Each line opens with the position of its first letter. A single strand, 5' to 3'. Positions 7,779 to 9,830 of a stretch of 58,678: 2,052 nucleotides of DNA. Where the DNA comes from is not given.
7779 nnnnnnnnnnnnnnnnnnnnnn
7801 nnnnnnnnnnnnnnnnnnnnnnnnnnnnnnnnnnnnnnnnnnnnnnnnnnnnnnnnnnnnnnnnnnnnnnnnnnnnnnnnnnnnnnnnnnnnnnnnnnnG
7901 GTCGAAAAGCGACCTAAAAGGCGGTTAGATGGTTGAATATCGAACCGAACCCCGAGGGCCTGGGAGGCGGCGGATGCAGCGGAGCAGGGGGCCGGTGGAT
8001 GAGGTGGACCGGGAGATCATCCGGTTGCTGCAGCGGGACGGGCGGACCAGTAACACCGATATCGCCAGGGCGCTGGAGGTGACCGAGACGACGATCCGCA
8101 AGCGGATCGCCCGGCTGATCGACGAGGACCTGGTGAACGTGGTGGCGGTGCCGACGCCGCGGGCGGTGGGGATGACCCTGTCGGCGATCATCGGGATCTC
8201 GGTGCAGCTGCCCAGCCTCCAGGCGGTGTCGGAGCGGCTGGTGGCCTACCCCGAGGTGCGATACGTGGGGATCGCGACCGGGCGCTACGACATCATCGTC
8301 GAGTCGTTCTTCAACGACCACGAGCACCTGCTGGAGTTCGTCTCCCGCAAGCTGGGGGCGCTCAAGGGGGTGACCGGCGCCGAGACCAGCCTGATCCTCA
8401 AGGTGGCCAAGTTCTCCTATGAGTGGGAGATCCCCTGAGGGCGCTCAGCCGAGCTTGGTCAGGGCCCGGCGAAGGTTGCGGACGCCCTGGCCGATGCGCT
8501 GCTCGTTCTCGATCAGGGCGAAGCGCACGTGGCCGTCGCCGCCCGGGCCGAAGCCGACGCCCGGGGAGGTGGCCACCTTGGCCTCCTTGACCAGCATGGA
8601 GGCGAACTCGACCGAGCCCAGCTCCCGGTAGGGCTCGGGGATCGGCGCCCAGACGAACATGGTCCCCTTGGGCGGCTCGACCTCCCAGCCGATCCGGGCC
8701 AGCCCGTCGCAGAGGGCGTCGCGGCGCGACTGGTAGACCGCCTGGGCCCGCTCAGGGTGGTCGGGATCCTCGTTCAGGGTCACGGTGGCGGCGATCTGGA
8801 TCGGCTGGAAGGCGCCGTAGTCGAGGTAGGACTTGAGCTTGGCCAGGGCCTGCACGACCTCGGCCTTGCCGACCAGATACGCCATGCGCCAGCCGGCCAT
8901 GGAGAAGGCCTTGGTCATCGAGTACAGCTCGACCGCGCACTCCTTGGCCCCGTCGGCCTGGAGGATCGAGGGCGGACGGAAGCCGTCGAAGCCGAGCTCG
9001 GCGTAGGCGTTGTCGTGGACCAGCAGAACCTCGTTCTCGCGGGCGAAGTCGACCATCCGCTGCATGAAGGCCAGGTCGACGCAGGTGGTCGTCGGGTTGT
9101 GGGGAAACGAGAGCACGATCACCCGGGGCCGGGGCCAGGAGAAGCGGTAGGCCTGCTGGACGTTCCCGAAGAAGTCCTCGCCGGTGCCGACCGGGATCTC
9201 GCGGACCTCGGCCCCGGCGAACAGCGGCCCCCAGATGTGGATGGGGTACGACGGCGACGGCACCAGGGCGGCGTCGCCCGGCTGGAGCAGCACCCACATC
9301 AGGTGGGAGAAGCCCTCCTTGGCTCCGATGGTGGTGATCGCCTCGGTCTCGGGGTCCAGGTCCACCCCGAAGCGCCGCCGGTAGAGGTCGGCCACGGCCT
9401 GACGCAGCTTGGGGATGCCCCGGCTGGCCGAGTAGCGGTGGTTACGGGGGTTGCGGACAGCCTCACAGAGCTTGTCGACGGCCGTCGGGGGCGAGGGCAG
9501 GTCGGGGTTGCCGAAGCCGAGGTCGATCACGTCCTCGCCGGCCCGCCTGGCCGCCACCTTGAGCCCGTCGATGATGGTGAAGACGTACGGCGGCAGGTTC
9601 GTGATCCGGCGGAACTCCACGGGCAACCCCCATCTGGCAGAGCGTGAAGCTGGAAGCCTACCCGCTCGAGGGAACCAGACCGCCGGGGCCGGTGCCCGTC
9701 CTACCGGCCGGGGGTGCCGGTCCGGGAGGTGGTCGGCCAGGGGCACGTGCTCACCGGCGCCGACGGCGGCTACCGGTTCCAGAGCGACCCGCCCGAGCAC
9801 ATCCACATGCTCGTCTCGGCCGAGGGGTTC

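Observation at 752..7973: Compact Lrp-controlled six-gene operon combining a GS-like ligase, DUF1116, formamidase, metallophosphoesterase, nucleotidyltransferase-fold protein and APC permease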

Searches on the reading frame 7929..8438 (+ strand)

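Call 5: search_protein_families(library=pfam, proteins=[window:7929-8438:+], max_evalue=0.01)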
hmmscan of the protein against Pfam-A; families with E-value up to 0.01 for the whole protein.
window:7929-8438:+ (169 aa): 14 families
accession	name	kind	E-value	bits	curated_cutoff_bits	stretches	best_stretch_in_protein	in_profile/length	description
PF13404.12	HTH_AsnC-type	-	1.8e-15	56.9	27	1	24-63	2-41/42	AsnC-type helix-turn-helix domain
PF01037.27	AsnC_trans_reg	-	2.7e-13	50.1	25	1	88-158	1-72/73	Lrp/AsnC ligand binding domain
PF13412.12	HTH_24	-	1.7e-12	47.2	21.9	1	24-69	2-47/48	Winged helix-turn-helix DNA-binding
PF22482.2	AsnC_trans_reg_3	-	1.6e-07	31.8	24.4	1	97-166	24-92/95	PF0864 C-terminal dimeric alpha+beta barrel domain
PF08279.18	HTH_11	-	4.9e-07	30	25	1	29-75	4-50/55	HTH domain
PF12840.13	HTH_20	-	2.4e-05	24.7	27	1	24-72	3-51/51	Helix-turn-helix domain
PF01022.26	HTH_5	-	7.9e-05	22.9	22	1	28-70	5-46/47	Bacterial regulatory protein, arsR family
PF01047.28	MarR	-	0.001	19.4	24.6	1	30-71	8-49/59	MarR family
PF13518.12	HTH_28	-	0.0014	19.1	25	1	29-63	4-36/52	Helix-turn-helix domain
PF08281.18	Sigma70_r4_2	-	0.0018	18.3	25.7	1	28-62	16-49/54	Sigma-70, region 4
PF02002.24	TFIIE_alpha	-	0.0019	18.5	22.9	1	28-71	16-59/105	TFIIE alpha subunit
PF09339.16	HTH_IclR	-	0.0032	17.6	22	1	30-69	8-48/52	IclR helix-turn-helix domain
PF13463.12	HTH_27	-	0.0044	17.7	22.2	1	26-72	4-51/68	Winged helix DNA-binding domain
PF08220.18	HTH_DeoR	-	0.0073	16.5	21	0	29-63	4-38/57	DeoR-like helix-turn-helix domain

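Call 6: search_protein_families(library=ncbifam, proteins=[window:7929-8438:+], max_evalue=0.01)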
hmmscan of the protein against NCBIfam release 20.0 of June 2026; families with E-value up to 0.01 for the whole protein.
window:7929-8438:+ (169 aa): 18 families
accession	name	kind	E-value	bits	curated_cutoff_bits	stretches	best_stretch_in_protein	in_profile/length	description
NF053758.1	ChrTpTrnRegChrS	equivalog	3.8e-21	75.5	250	1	19-160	8-150/158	chromate efflux transcriptional regulator ChrS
NF040820.1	trans_reg_LrpA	equivalog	7.6e-20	71.3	250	1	23-158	2-138/141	HTH-type transcriptional regulator LrpA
NF040947.1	trans_reg_LysM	equivalog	1.9e-19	69.8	180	1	23-159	1-135/136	HTH-type transcriptional regulator LysM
NF041396.1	TranRegLrp_Halo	equivalog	1.2e-12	47.9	190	1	24-162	4-142/149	HTH-type transcriptional regulator Lrp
NF008384.0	PRK11179.1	equivalog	3.9e-12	46.2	227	1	23-157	7-143/153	transcriptional regulator AsnC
NF041395.1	TranRegLrpA1_Halo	equivalog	8.8e-11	42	250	1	26-156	6-137/142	HTH-type transcriptional regulator LrpA1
NF008370.0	PRK11169.1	equivalog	1.4e-07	31.4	233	1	18-161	7-154/164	leucine-responsive transcriptional regulator Lrp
NF008273.0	PRK11050.1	equivalog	2.5e-05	24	153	1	13-70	28-85/156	manganese-binding transcriptional regulator MntR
TIGR01884.1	cas_HTH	subfamily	4.8e-05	22.8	60.2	1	27-72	144-189/202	CRISPR-associated CARF protein Csa3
NF053606.1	Sta1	subfamily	0.00048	20.2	80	1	25-70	20-65/100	Sta1 family transcriptional regulator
NF038251.1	AdcR_fam_Zn_TF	equivalog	0.0012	19.1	175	1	29-71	39-81/143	zinc-dependent MarR family transcriptional regulator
NF041397.1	TranRegGlpR_Halo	equivalog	0.0014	18.3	300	1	27-70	7-50/253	HTH-type transcriptional regulator GlpR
NF007753.1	PRK10434.1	equivalog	0.0016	18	350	1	28-69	8-49/253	glucitol operon DNA-binding transcriptional repressor SrlR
TIGR02702.1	SufR_cyano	equivalog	0.0024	17.6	178.8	1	28-72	4-48/208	iron-sulfur cluster biosynthesis transcriptional regulator SufR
NF033788.1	HTH_metalloreg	subfamily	0.0024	17.6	55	1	28-70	14-56/77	metalloregulator ArsR/SmtB family transcription factor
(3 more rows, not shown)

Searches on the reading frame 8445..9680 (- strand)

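Call 5: search_protein_families(library=pfam, proteins=[window:8445-9680:-], max_evalue=0.01)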
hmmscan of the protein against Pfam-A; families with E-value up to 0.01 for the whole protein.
window:8445-9680:- (411 aa): 1 family
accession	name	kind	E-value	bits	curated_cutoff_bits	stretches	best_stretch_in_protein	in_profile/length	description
PF00155.27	Aminotran_1_2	-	1.4e-54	186.1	19.7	1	50-389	2-346/361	Aminotransferase class I and II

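Call 6: search_protein_families(library=ncbifam, proteins=[window:8445-9680:-], max_evalue=0.01)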
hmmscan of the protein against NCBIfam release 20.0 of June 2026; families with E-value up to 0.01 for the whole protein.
window:8445-9680:- (411 aa): 70 families (the best 25 are shown)
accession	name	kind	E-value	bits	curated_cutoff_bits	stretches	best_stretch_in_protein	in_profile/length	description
NF006033.0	PRK08175.1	equivalog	1.3e-164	548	647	1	22-407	9-394/407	alanine transaminase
NF006604.0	PRK09148.1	equivalog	4.3e-157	523.3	648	1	22-408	4-390/406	LL-diaminopimelate aminotransferase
NF006387.0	PRK08636.1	equivalog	2e-142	474.9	675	1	21-409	5-400/403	LL-diaminopimelate aminotransferase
NF006756.0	PRK09276.1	subfamily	1.8e-127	425.5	507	1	24-405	6-384/387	LL-diaminopimelate aminotransferase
TIGR03540.1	DapC_direct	equivalog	2.1e-125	418.6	593.25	1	24-404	4-381/383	LL-diaminopimelate aminotransferase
NF004611.0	PRK05942.1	equivalog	3.8e-112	375.1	628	1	24-406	10-389/394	aspartate aminotransferase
NF005613.0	PRK07366.1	equivalog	2.4e-107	359.4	486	1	24-406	5-387/391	LL-diaminopimelate aminotransferase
NF005977.0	PRK08068.1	subfamily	1.3e-101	340.7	494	1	25-402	8-382/391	transaminase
NF005815.0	PRK07681.1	equivalog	3.2e-101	339.3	545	1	24-406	7-385/399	LL-diaminopimelate aminotransferase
NF041364.1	GntC_guanitoxin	equivalog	3.5e-73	246.5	415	1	52-405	1-355/356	guanitoxin biosynthesis PLP-dependent (S)-gamma-hydroxy-L-arginine cyclodehydratase GntC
NF004937.0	PRK06290.1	equivalog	2.7e-71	240.4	585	1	47-373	42-370/410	LL-diaminopimelate aminotransferase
NF005855.0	PRK07777.1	equivalog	7.5e-60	203.3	553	1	26-406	7-387/391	pyridoxal phosphate-dependent aminotransferase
NF004770.0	PRK06108.1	subfamily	2.1e-56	191.4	422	1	45-409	32-394/396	pyridoxal phosphate-dependent aminotransferase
NF006488.0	PRK08912.1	equivalog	1.4e-55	188.8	498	1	43-407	22-384/387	aminotransferase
TIGR03537.1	DapC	equivalog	3.9e-55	187.2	453.6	1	51-402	2-346/350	succinyldiaminopimelate transaminase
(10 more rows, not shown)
